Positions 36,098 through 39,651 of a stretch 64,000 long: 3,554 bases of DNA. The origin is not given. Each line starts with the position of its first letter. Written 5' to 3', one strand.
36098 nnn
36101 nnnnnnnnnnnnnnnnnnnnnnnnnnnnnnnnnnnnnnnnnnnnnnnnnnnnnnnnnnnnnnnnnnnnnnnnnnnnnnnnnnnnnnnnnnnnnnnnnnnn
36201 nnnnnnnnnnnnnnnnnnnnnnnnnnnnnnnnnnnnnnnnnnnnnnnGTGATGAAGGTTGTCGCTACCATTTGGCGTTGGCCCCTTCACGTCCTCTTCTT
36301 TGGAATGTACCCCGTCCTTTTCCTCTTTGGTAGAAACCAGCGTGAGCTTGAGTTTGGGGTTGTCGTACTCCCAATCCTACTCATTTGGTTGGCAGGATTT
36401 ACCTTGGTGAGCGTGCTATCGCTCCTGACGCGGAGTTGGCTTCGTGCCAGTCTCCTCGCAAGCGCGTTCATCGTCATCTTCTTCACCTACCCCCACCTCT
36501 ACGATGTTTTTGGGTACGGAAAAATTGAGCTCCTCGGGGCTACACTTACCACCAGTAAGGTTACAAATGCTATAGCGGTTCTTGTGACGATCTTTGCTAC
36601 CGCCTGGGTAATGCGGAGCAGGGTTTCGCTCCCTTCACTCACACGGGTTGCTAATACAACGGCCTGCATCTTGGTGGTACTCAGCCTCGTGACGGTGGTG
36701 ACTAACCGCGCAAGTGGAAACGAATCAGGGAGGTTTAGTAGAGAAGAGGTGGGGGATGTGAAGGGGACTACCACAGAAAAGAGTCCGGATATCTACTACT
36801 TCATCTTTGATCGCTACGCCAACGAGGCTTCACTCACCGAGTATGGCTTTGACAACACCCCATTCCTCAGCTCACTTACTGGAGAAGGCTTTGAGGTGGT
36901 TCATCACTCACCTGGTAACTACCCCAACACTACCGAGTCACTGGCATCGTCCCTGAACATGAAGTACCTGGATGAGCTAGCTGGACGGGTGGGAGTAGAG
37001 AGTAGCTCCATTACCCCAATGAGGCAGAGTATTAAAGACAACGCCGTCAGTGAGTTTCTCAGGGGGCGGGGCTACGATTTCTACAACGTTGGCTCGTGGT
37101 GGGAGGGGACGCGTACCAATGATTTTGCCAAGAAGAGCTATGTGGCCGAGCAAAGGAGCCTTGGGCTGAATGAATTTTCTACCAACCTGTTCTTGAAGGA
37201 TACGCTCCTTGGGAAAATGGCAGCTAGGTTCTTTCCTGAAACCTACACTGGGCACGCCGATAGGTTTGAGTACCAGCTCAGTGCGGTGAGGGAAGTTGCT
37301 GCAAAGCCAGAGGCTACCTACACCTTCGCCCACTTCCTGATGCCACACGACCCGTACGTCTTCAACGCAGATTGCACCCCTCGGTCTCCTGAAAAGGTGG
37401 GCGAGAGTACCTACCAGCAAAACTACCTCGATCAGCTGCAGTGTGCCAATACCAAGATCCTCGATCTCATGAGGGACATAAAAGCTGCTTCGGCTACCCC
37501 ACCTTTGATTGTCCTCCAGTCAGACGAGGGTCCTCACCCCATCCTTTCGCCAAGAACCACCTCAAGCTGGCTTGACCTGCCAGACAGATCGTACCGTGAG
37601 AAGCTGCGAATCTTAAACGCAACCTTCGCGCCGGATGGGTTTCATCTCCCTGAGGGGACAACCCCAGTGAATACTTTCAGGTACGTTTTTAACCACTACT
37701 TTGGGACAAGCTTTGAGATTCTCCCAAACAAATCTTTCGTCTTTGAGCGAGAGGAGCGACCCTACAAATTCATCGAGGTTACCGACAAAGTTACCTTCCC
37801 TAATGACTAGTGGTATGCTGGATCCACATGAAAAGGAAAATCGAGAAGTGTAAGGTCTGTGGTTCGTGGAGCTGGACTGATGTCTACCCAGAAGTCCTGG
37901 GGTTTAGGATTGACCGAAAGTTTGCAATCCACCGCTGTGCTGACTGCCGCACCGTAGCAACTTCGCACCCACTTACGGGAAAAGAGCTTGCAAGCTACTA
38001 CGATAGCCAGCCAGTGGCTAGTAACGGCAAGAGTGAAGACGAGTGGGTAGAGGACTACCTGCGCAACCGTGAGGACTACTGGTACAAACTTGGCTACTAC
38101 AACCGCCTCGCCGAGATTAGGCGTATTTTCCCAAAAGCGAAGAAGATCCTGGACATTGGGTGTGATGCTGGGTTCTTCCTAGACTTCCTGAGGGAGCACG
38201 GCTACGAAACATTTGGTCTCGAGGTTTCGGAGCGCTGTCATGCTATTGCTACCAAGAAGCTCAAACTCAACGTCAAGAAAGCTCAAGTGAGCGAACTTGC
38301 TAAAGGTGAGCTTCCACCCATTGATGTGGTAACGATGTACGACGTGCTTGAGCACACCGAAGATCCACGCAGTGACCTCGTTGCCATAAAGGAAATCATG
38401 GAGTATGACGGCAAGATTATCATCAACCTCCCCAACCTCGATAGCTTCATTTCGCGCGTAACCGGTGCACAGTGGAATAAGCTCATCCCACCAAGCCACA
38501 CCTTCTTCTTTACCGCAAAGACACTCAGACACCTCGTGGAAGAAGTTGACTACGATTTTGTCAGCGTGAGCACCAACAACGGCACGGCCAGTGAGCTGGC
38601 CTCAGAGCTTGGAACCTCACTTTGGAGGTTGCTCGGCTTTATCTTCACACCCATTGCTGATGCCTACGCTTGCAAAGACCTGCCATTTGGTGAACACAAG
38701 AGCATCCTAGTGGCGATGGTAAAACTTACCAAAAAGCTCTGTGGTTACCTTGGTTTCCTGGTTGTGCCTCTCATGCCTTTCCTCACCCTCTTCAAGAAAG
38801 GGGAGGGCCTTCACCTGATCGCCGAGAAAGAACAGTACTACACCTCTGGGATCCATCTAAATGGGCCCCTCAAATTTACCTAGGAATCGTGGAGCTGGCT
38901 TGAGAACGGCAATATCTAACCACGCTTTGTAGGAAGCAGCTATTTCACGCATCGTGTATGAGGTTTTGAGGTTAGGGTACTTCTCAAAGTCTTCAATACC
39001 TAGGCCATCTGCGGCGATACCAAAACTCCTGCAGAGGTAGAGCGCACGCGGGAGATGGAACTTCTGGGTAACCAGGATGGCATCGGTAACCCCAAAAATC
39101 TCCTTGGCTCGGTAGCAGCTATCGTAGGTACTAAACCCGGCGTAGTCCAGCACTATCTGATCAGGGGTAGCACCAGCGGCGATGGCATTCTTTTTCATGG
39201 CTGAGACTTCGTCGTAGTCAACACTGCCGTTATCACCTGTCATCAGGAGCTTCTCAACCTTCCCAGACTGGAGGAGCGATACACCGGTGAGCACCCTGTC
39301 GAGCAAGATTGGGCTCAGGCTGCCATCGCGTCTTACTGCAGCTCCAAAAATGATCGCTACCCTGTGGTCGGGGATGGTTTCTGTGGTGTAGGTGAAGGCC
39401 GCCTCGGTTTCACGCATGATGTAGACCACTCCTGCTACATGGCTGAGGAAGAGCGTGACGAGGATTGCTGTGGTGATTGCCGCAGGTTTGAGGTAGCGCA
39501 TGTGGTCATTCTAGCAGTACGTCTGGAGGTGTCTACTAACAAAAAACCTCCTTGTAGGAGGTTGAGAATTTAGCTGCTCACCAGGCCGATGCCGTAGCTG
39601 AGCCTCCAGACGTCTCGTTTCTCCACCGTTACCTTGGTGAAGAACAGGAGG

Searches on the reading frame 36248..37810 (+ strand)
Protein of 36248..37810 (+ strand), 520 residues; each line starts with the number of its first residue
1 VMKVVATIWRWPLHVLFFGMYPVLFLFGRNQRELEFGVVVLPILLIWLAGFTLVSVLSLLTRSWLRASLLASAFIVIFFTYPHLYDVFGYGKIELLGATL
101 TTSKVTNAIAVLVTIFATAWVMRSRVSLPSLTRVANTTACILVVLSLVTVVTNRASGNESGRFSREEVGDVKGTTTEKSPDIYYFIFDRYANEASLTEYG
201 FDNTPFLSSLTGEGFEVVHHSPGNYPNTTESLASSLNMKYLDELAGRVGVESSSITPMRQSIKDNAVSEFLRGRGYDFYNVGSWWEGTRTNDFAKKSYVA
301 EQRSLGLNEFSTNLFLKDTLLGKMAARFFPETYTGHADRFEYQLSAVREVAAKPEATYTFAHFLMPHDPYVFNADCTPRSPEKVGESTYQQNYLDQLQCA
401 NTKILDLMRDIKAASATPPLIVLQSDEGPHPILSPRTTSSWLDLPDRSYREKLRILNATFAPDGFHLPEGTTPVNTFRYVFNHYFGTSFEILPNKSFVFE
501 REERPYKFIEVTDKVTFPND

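Call 28: search_protein_families(library=pfam, proteins=[window:36248-37810:+], max_evalue=0.001)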
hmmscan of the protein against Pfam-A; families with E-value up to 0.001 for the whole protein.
window:36248-37810:+ (520 aa): 1 family
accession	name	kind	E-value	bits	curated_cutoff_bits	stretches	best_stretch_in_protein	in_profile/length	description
PF00884.28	Sulfatase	-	7.9e-08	32.4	25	1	193-431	15-245/301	Sulfatase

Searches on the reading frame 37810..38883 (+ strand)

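Call 28: search_protein_families(library=pfam, proteins=[window:37810-38883:+], max_evalue=0.001)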
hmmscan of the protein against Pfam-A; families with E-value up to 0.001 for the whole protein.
window:37810-38883:+ (357 aa): 7 families
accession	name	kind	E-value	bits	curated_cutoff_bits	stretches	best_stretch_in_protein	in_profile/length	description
PF13489.12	Methyltransf_23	-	3.4e-22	79.4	27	1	101-252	11-163/164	Methyltransferase domain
PF08242.18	Methyltransf_12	-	1.2e-09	39.2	30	1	114-202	1-97/98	Methyltransferase domain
PF08241.18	Methyltransf_11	-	3.1e-08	34.6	21.2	1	114-205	1-95/95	Methyltransferase domain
PF07021.18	MetW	-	4.2e-08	33.5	21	1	101-216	5-118/193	Methionine biosynthesis protein MetW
PF13649.12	Methyltransf_25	-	1.3e-06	29.4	27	1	113-189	1-83/97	Methyltransferase domain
PF08003.17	Methyltransf_9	-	1.4e-05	24.7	23.8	1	109-213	115-225/315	Protein of unknown function (DUF1698)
PF13847.12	Methyltransf_31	-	2.5e-05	24.5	27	1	109-217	3-122/145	Methyltransferase domain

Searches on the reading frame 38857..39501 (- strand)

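Call 73: search_protein_families(library=pfam, proteins=[window:38857-39501:-], max_evalue=0.001)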
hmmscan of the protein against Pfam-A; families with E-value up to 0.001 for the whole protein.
window:38857-39501:- (214 aa): 1 family
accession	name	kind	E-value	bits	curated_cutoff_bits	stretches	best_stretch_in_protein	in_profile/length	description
PF02698.23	DUF218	-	1.2e-20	74.2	27.6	1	48-165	2-108/133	DUF218 domain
